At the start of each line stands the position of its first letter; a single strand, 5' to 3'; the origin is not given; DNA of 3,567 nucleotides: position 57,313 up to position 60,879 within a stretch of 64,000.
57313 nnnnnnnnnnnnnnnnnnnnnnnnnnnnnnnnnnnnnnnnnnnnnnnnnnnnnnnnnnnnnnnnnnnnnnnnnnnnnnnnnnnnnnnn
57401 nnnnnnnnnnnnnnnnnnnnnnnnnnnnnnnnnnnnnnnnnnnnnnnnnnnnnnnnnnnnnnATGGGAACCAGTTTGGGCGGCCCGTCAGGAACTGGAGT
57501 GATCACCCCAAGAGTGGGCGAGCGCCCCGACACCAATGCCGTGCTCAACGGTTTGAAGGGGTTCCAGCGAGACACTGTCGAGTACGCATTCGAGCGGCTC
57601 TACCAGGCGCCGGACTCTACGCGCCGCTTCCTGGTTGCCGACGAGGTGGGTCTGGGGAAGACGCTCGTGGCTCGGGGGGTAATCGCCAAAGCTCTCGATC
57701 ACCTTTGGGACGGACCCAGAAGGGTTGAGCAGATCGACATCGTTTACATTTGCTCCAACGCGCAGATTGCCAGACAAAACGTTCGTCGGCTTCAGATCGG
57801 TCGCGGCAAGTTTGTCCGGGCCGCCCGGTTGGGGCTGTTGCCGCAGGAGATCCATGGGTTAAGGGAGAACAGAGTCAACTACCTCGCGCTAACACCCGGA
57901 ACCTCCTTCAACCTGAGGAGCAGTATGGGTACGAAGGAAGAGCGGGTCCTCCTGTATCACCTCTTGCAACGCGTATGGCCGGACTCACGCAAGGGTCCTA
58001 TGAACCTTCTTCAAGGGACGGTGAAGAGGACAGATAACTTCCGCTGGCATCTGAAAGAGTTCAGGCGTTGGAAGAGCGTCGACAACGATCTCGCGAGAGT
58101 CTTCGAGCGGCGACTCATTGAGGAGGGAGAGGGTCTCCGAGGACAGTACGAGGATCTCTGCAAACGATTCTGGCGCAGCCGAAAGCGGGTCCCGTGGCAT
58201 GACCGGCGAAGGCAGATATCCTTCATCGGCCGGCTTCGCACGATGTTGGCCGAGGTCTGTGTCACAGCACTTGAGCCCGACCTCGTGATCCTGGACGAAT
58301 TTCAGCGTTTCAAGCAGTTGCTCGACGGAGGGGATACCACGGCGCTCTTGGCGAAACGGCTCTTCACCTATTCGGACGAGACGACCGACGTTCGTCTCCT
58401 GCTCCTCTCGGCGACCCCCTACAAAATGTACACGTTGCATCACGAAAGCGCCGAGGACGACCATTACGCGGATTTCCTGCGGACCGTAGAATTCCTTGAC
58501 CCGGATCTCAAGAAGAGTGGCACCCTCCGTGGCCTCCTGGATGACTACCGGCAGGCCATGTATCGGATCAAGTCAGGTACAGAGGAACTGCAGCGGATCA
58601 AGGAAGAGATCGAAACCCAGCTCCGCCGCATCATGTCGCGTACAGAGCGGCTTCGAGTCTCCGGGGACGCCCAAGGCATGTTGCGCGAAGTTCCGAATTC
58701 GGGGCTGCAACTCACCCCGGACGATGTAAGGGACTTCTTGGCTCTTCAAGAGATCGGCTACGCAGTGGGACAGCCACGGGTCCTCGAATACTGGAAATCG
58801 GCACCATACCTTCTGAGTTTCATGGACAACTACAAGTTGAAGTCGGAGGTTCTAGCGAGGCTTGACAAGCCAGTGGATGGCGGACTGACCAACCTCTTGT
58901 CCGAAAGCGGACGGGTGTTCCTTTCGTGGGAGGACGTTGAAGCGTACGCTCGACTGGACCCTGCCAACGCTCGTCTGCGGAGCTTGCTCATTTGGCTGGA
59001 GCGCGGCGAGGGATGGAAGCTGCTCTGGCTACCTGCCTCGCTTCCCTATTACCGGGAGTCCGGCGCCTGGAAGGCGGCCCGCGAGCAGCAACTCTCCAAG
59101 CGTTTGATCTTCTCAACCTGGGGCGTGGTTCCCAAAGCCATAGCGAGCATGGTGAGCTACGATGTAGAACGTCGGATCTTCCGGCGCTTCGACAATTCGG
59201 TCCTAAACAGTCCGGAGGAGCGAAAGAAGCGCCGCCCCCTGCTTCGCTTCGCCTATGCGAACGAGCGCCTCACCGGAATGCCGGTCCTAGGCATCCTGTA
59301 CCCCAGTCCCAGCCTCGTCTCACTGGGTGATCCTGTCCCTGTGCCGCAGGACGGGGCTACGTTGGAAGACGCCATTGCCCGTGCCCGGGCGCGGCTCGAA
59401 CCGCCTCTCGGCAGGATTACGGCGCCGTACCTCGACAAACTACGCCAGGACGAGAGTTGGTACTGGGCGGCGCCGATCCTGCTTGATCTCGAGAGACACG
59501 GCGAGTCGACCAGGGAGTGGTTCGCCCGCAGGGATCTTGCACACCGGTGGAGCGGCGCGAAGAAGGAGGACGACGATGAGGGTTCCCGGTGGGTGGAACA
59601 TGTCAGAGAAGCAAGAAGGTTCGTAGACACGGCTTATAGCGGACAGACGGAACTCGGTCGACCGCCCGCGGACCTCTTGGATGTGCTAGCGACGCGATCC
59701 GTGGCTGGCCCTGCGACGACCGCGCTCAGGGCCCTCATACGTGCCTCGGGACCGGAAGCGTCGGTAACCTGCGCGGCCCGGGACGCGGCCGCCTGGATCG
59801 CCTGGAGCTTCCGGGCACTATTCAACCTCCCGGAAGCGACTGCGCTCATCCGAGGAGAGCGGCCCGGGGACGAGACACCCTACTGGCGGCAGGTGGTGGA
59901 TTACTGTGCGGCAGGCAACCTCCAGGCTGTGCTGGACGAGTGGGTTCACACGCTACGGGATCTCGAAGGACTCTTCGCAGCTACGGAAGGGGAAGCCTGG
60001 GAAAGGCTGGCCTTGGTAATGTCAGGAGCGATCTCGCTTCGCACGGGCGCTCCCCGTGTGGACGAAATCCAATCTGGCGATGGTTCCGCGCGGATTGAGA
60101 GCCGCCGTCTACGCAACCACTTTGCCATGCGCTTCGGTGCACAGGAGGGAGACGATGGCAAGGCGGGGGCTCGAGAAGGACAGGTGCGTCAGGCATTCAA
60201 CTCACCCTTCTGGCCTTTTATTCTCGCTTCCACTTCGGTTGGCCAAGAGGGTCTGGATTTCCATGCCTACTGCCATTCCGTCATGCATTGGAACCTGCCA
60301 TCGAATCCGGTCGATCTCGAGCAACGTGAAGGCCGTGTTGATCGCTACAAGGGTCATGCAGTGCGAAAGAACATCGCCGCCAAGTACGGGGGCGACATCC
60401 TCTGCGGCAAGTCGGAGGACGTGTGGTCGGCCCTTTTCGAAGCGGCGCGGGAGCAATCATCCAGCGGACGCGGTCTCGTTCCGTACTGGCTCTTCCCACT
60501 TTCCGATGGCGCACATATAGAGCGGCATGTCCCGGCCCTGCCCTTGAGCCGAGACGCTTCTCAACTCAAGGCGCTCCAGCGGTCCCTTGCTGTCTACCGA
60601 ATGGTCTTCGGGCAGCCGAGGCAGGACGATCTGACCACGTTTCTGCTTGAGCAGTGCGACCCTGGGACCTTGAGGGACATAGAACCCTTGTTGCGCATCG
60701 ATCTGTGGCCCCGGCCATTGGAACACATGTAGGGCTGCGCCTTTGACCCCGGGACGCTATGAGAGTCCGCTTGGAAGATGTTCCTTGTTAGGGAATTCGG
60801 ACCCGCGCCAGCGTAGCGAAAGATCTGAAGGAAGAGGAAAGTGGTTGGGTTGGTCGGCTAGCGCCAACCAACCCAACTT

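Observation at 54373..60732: Three-gene operon (unknown 412-aa protein, dual-HKD PLD nuclease, split SNF2/RapA-like helicase): candidate undescribed anti-phage defense system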

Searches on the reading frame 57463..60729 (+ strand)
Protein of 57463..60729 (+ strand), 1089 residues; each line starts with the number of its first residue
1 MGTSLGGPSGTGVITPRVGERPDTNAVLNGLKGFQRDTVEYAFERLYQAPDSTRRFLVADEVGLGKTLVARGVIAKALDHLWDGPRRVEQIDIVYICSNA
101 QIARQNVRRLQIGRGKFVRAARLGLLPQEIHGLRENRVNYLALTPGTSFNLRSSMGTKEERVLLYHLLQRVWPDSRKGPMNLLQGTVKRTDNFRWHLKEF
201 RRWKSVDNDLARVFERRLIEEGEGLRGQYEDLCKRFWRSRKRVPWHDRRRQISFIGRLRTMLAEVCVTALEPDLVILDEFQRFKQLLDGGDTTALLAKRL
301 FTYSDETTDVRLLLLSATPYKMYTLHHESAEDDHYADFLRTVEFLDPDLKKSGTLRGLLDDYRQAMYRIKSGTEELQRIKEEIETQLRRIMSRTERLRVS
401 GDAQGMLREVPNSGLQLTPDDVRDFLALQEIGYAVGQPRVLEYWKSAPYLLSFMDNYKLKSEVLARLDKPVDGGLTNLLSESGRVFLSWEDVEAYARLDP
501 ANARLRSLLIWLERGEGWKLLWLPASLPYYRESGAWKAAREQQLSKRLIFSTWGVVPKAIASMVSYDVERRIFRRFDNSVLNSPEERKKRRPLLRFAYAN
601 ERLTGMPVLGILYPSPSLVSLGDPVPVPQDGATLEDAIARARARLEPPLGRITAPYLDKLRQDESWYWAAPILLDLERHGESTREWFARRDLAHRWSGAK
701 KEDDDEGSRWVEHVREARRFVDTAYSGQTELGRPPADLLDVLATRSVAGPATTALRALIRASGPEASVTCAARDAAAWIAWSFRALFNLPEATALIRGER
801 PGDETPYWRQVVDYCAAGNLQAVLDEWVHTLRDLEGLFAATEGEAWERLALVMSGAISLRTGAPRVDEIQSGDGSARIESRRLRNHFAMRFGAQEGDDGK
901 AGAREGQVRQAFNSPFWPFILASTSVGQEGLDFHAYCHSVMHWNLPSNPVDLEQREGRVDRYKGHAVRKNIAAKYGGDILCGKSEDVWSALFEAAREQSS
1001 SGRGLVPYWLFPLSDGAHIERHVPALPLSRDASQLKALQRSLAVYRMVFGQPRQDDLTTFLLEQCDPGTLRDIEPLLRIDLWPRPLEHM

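Call 3: search_protein_families(library=padloc, proteins=[window:57463-60729:+], max_evalue=0.01)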
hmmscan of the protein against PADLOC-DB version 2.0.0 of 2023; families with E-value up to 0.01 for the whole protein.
window:57463-60729:+ (1089 aa): 23 families
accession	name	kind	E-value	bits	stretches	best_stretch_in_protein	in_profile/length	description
PDLC03830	ZacC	-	0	1128.8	1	23-1083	5-1016/1019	-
PDLC04556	PDC-M27C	-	1e-22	78.4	1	907-965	745-803/892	-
PDLC04554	PDC-M27C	-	5.9e-19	65.8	1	908-966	759-817/1217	-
PDLC02621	DrmD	-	3.4e-15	53.4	1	907-965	565-626/1040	DrmD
PDLC02843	DpdE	-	2.5e-13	46.9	2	920-969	622-671/1091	DpdE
PDLC04555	PDC-M27C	-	8.4e-13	45.9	1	910-965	498-553/656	-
PDLC02572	DrmA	-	6.9e-12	42.1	1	907-986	563-649/1043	DrmA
PDLC02500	BrxHI|BrxHII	-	8.1e-12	42.5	1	919-962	531-573/933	BrxHI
PDLC02633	DrmD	-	7.3e-10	35.5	1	920-966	586-632/839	DrmD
PDLC02623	DrmD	-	1.3e-09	34.4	1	919-968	581-629/1040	DrmD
PDLC02840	DpdE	-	2.1e-09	34.3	1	924-965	616-656/1091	DpdE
PDLC02634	DrmD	-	3.4e-09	33.1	1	920-965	541-586/900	DrmD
PDLC02504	BrxHI|BrxHII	-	1.8e-08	30.9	1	919-963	538-582/971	BrxHII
PDLC02625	DrmD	-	3.3e-08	30.5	1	920-987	327-393/792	DrmD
PDLC02853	DpdE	-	1e-07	28.3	1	921-978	557-614/985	DpdE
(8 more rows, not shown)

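Call 4: search_protein_families(library=pfam, proteins=[window:57463-60729:+], max_evalue=0.01)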
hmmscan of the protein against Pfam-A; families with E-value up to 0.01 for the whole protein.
window:57463-60729:+ (1089 aa): 2 families
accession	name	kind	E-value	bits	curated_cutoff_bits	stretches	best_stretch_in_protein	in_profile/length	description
PF00270.35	DEAD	-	1.8e-06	28.2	26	0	52-113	13-69/167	DEAD/DEAH box helicase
PF00271.37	Helicase_C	-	1.2e-05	25.9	23.5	1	910-962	59-109/110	Helicase conserved C-terminal domain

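Call 5: search_protein_families(library=ncbifam, proteins=[window:57463-60729:+], max_evalue=0.01)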
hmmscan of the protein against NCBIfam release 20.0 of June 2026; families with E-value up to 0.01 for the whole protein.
window:57463-60729:+ (1089 aa): 5 families
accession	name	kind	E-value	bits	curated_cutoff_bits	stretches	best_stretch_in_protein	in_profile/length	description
NF038317.1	DISARM_DrmD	equivalog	1.9e-17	62.9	610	1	906-963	549-609/1021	DISARM system SNF2-like helicase DrmD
NF041062.1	DpdE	equivalog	7.8e-17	60.5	500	2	907-966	585-642/1048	protein DpdE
NF003426.0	PRK04914.1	equivalog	2.4e-08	32.7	576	1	920-961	550-590/959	RNA polymerase-associated protein RapA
NF042964.1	phospholipD_antiphage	equivalog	2.5e-07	29.4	1100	1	29-69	227-265/895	phospholipase D-like domain-containing anti-phage protein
NF038318.1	DISARM_DrmD_b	equivalog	5.2e-07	28.2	950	1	920-963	489-531/868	DISARM system SNF2-like helicase DrmD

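Call 16: search_solved_structures(query=window:57463-60729:+, max_evalue=0.001)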
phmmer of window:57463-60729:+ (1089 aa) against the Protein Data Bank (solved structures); distinct sequences matched with E-value up to 0.001: 0.

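Call 50: search_solved_structures(query=window:57499-60729:+, max_evalue=10)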
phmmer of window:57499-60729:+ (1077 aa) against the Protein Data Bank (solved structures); distinct sequences matched with E-value up to 10: 5.
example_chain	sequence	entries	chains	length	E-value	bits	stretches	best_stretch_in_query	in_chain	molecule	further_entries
8so8_A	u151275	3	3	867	0.0035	18.5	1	908-953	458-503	RNA polymerase-associated protein RapA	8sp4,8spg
6bog_A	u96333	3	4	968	0.0045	18.2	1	908-953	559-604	RNA polymerase-associated protein RapA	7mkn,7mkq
7m8e_F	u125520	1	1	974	0.0045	18.2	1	908-953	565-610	RNA polymerase-associated protein RapA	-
4s20_K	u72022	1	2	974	0.0045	18.2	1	908-953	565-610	RNA polymerase-associated protein RapA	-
8t0l_F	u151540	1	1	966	0.03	15.5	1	908-953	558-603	RNA polymerase-associated protein RapA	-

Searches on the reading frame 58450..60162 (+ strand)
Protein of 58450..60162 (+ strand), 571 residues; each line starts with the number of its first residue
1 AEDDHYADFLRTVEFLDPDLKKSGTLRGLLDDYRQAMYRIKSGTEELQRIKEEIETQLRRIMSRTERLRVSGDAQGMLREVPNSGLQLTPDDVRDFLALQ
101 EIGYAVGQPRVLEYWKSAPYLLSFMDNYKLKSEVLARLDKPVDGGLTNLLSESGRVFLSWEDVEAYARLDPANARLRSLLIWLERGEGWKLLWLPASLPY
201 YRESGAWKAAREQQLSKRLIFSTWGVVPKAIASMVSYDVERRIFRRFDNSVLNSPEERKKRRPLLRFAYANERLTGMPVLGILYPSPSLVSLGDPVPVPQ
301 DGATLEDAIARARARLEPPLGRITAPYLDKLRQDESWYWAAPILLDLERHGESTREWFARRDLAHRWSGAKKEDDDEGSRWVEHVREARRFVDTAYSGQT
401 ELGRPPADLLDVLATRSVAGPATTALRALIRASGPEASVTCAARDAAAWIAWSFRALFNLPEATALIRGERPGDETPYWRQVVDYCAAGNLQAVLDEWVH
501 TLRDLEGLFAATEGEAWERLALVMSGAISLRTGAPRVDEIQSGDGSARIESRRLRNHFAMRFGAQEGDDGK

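Call 64: search_protein_families(library=pfam, proteins=[window:58450-60162:+], max_evalue=10)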
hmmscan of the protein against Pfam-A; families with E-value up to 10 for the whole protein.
window:58450-60162:+ (571 aa): 0 families
